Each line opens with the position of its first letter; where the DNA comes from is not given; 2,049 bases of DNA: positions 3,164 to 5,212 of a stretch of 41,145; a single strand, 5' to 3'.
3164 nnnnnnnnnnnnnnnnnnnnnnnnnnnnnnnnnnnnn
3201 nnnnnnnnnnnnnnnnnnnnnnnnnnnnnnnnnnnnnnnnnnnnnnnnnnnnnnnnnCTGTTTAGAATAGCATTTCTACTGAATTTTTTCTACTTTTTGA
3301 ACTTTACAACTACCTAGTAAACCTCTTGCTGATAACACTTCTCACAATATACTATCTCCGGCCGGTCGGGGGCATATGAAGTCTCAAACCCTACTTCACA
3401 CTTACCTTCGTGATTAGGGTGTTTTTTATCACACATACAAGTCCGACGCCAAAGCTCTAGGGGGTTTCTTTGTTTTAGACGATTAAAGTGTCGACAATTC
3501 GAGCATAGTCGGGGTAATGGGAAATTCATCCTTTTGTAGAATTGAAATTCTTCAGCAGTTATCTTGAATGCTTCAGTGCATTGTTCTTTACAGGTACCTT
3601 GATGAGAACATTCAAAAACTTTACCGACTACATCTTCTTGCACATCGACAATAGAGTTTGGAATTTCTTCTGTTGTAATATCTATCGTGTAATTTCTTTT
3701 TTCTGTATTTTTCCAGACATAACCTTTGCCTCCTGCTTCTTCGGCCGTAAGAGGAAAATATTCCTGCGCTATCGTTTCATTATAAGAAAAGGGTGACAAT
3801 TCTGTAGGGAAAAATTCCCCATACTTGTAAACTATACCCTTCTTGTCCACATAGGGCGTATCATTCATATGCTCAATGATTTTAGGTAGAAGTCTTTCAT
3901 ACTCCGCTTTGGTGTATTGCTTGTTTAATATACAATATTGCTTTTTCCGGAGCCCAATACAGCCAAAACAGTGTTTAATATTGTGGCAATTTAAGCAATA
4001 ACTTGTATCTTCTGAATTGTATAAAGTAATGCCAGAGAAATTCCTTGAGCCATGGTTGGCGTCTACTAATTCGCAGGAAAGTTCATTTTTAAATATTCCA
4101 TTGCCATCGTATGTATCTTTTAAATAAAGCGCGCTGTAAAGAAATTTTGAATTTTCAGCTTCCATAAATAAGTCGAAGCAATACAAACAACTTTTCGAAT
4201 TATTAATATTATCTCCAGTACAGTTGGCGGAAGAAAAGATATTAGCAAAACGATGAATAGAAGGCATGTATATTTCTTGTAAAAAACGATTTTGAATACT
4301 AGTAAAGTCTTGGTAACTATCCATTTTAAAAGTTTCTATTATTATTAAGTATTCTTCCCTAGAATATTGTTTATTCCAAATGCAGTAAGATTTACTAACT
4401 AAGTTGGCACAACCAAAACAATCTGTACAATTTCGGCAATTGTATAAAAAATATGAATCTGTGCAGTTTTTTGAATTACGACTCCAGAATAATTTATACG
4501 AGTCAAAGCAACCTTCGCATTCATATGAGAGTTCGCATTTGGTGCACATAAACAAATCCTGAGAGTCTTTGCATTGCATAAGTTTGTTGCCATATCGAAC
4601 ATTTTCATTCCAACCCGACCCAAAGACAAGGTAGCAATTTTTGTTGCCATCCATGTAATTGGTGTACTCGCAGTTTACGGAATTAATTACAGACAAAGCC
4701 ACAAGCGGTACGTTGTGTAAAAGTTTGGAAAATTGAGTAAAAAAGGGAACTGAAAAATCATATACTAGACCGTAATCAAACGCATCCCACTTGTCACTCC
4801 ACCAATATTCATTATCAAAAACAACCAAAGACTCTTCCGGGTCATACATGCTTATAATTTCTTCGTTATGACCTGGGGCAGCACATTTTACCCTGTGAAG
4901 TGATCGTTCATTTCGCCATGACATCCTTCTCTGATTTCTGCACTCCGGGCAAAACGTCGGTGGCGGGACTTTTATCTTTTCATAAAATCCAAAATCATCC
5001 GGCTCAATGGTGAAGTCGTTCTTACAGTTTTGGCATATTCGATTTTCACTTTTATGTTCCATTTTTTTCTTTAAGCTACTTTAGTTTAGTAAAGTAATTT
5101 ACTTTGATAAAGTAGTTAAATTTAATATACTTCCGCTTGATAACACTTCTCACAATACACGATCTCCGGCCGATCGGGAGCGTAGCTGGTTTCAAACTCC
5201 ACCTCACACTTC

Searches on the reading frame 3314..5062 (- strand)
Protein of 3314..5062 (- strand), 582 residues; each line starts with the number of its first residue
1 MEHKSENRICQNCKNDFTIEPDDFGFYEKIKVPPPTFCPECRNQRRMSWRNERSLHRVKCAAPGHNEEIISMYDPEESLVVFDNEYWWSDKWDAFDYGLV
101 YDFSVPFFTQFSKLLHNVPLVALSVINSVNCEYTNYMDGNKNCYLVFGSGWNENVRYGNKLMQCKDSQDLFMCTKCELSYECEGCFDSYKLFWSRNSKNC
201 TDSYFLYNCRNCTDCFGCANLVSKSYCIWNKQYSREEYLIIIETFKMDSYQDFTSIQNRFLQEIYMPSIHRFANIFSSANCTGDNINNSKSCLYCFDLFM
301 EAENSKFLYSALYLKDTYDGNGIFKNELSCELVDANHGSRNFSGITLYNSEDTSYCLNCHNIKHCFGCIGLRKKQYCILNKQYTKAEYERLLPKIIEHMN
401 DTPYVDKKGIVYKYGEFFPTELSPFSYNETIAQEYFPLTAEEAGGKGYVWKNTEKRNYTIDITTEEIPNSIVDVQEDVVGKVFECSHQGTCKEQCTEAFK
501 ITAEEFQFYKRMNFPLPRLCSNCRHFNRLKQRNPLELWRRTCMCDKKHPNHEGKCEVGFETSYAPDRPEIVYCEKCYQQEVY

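Call 24: search_solved_structures(query=A1, max_evalue=10)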
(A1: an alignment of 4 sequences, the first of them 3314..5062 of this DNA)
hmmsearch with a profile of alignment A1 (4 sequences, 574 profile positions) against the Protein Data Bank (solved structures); distinct sequences matched with E-value up to 10: 4.
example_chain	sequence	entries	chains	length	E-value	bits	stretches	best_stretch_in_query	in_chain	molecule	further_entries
1s4f_A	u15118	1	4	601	0.48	12.3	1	376-409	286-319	RNA-dependent RNA polymerase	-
1s48_A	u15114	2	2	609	0.48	12.3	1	376-409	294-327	RNA-dependent RNA polymerase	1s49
6cfu_A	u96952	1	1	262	1.6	10.6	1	266-326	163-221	Phosphomannomutase 1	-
6cfs_A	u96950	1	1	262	2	10.2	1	266-326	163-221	Phosphomannomutase 1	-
